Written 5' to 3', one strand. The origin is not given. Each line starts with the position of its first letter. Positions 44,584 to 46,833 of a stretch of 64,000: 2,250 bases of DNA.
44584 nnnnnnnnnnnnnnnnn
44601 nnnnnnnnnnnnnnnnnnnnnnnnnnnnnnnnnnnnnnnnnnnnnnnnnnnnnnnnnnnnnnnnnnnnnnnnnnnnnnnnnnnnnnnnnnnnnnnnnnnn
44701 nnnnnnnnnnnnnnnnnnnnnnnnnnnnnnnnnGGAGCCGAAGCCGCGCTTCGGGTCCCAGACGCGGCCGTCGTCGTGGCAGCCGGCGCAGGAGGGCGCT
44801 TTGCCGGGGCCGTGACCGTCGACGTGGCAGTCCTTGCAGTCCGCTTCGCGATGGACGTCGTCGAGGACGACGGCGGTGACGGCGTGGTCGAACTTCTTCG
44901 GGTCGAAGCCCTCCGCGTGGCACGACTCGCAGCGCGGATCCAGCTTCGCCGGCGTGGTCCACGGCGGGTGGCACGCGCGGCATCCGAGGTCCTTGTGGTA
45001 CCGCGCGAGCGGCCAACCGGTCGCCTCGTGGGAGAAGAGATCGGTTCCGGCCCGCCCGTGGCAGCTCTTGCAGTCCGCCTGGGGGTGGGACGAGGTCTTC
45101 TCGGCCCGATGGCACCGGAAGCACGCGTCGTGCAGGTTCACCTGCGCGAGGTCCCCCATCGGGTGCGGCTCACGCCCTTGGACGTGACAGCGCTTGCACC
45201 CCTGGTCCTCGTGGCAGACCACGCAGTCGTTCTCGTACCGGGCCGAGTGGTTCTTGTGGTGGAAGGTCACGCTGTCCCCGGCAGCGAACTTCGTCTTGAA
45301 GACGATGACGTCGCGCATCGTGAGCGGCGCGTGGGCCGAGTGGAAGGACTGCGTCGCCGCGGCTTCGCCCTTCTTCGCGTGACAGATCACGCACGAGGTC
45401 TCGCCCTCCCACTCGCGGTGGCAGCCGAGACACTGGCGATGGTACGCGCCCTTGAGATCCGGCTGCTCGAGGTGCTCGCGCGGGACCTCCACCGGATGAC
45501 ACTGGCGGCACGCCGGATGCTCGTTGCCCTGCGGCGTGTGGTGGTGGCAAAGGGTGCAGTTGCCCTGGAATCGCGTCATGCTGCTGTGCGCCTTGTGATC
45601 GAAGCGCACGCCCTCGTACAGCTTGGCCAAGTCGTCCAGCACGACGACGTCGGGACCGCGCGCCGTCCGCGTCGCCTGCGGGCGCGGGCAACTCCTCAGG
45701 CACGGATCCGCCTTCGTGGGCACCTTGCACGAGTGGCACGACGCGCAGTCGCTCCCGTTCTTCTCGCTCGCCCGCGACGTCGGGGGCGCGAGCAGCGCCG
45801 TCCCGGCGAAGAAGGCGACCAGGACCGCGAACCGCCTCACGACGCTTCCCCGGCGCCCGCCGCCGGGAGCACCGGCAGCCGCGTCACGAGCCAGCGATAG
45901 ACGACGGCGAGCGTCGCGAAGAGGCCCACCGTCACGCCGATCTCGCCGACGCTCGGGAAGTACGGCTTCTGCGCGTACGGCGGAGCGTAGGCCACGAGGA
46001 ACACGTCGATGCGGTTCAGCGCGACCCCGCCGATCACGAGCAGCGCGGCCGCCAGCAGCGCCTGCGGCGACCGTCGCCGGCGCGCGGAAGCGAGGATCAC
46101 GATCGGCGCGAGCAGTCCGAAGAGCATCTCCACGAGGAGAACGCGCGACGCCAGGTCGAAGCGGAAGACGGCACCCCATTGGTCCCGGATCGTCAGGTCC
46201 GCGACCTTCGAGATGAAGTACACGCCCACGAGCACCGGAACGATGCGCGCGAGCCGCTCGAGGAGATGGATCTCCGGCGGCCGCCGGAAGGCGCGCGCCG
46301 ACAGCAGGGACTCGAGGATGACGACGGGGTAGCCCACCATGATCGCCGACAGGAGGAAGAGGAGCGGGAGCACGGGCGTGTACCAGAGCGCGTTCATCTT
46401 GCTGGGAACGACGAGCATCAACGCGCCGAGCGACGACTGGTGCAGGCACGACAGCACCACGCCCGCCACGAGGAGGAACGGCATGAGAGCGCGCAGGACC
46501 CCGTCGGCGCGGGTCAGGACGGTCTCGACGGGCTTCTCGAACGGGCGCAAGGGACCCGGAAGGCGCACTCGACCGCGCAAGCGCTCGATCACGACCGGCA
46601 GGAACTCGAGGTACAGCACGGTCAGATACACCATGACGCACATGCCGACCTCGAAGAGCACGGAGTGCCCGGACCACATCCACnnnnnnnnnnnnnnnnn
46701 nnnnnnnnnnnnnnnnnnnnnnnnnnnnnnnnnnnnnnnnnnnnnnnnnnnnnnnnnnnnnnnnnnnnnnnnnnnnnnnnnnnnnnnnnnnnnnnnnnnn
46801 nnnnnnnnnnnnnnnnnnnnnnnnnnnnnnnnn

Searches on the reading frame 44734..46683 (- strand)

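Call 4: search_protein_families(library=pfam, proteins=[window:44734-46683:-], max_evalue=0.1)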
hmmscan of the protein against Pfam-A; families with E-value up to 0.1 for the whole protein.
window:44734-46683:- (650 aa): 3 families
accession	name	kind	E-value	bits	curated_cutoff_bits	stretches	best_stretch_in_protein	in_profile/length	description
PF02085.21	Cytochrom_CIII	-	8.8e-14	52.1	22.9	3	356-435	18-101/101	Class III cytochrome C family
PF14522.11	Cytochrome_C7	-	6.6e-07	29.5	24.8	3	583-637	14-67/67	Cytochrome c7 and related cytochrome c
PF14537.11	Cytochrom_c3_2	-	0.0017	19.2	25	2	563-637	4-79/79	Cytochrome c3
